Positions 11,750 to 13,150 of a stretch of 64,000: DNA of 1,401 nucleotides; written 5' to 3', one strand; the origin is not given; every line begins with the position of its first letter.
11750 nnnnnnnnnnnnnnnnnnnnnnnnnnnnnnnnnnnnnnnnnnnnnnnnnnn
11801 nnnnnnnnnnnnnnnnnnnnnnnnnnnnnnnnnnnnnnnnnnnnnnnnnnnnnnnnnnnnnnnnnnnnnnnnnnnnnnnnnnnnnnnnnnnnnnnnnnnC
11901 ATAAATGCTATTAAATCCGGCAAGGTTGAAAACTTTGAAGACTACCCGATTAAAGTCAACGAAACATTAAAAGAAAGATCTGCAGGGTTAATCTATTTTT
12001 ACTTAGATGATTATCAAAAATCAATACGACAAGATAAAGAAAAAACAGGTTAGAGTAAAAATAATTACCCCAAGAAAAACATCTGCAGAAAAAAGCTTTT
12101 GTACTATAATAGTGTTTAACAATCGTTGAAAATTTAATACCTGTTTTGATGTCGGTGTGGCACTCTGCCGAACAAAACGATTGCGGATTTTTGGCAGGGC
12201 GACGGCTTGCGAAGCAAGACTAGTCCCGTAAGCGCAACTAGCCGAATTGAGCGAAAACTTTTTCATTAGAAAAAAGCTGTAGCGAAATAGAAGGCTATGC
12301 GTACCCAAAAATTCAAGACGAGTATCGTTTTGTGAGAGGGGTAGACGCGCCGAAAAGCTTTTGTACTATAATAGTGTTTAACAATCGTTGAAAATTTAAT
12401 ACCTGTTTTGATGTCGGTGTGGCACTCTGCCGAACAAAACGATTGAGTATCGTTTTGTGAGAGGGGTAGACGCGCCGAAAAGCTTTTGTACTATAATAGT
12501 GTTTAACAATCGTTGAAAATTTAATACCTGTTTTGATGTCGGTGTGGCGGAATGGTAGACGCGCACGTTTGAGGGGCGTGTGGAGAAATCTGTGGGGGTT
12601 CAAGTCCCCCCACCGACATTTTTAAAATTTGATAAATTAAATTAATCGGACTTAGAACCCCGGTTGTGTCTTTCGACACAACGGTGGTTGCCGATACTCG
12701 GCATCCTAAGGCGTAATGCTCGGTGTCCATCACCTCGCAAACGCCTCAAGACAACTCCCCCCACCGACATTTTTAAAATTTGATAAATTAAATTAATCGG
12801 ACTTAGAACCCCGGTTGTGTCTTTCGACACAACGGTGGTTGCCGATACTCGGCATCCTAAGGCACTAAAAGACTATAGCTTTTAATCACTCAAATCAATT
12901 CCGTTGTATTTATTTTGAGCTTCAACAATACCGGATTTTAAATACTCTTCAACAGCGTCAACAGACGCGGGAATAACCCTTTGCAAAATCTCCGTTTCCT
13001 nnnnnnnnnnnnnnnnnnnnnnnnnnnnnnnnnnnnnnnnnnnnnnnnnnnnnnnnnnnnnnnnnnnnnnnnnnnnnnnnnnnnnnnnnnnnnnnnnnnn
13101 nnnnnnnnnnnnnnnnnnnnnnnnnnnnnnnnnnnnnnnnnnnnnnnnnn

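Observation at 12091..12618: tRNA-Leu(GAG) preceded by two decoy units: promoter + tRNA 5' third split by a hairpin insert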

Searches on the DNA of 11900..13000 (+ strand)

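Call 8: search_rna_families(source=window, start=11900, end=13000, threshold=evalue, max_evalue=10)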
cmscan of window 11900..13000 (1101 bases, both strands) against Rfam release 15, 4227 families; matches with E-value up to 10: 3.
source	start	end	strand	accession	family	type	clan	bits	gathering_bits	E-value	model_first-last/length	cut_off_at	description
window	12538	12618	+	RF00005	tRNA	Gene; tRNA;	CL00001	52.8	29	2.9e-10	1-71/71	no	tRNA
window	12538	12617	+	RF01684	mascRNA-menRNA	Gene;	-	23.5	42.5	0.044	1-56/56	no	MALAT1-associated small cytoplasmic RNA/MEN beta RNA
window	12236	12297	+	RF01705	Flavo-1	Gene; sRNA;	-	16.4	42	2.4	1-76/76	no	Flavo-1 RNA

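Call 70: search_dna_similar(query=window:12091-12870:+, collection=phages, mode=distant, max_rows=8)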
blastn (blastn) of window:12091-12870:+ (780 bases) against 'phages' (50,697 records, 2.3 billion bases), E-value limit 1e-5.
Records with a match: 24; places in all: 24; records where one place covers at least 80% of the query: 0.
Best place of each record, by identity: 95-99% 1; 80-90% 9; 60-80% 14.
By first word of the organism name: Synechococcus 15; Bacteriophage 4; Cyanophage 3; Arthrobacter 1; Staphylococcus 1.
By host as written in the record: Synechococcus sp. 8; - 4; Synechococcus sp. WH8102 4; Synechococcus sp. WH7803 2; Synechococcus sp. WH 8102 2; Synechococcus sp. CB0101 1; Arthrobacter globiformis NRRL B-2979 1; Staphylococcus aureus 1; and 1 more.
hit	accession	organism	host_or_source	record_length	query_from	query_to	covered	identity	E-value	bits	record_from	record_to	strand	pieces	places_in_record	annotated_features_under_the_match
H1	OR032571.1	Synechococcus phage DSL-LC02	Synechococcus sp.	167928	448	531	11%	78.8%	2e-8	66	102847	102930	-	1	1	none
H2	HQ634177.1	Synechococcus phage S-CAM1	Synechococcus sp. WH7803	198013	448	530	11%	78.6%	6e-9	68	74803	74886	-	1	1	tRNA-Leu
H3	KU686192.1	Synechococcus phage S-CAM1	Synechococcus sp.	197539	448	530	11%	78.6%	6e-9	68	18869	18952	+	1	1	tRNA-Leu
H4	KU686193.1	Synechococcus phage S-CAM1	Synechococcus sp.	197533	448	530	11%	78.6%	6e-9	68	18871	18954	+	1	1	tRNA-Leu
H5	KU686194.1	Synechococcus phage S-CAM1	Synechococcus sp.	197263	448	530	11%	78.6%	6e-9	68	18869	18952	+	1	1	tRNA-Leu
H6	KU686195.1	Synechococcus phage S-CAM1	Synechococcus sp.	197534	448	530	11%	78.6%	6e-9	68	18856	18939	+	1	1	tRNA-Leu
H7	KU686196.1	Synechococcus phage S-CAM1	Synechococcus sp.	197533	448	530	11%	78.6%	6e-9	68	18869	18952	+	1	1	tRNA-Leu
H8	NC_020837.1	Synechococcus phage S-CAM1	Synechococcus sp. WH7803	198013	448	530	11%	78.6%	6e-9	68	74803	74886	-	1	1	tRNA-Leu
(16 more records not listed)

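Call 71: search_dna_similar(query=window:12091-12870:+, collection=plasmids, mode=distant, max_rows=8)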
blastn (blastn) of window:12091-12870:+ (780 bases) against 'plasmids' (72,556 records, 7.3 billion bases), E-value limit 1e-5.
Records with a match: 13; places in all: 15; records where one place covers at least 80% of the query: 0.
Best place of each record, by identity: 90-95% 1; 80-90% 12.
By first word of the organism name: Enterococcus 8; Staphylococcus 2; Ilyobacter 1; Subdoligranulum 1; Phocaeicola 1.
By predicted mobility (MOB-suite, as given by PLSDB): conjugative 8; non-mobilizable 5.
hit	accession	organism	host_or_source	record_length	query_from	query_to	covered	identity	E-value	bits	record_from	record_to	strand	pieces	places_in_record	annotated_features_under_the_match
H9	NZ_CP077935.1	Staphylococcus aureus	Homo sapiens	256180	450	517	9%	83.1%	2e-7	64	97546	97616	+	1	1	none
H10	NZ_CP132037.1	Staphylococcus aureus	Homo sapiens,sputum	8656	450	517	9%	83.1%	2e-7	64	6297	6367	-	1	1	none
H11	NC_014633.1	Ilyobacter polytropus DSM 2926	marine mud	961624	454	520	9%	84.1%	4e-10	73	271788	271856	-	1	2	none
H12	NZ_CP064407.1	Enterococcus faecium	Homo sapiens,Rectal Swab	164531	454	518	8%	83.3%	6e-8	67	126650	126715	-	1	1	none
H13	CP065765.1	Enterococcus faecium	Homo sapiens,urine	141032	454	518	8%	83.3%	6e-8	67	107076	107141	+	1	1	none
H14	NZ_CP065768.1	Enterococcus faecium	Homo sapiens,urine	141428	454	518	8%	83.3%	6e-8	67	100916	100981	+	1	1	none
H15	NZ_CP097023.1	Enterococcus faecium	whole organism,pet food (BARF)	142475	454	518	8%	83.3%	6e-8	67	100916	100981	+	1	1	none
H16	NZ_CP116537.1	Enterococcus faecium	Bos taurus,whole organism,fecal sample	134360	454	518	8%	83.3%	6e-8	67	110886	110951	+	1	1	none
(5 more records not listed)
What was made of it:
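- Phage and plasmid searches match only the tRNA part (calls 70, 71).
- Tried and rejected: Only the tRNA part matches (calls 70, 71).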
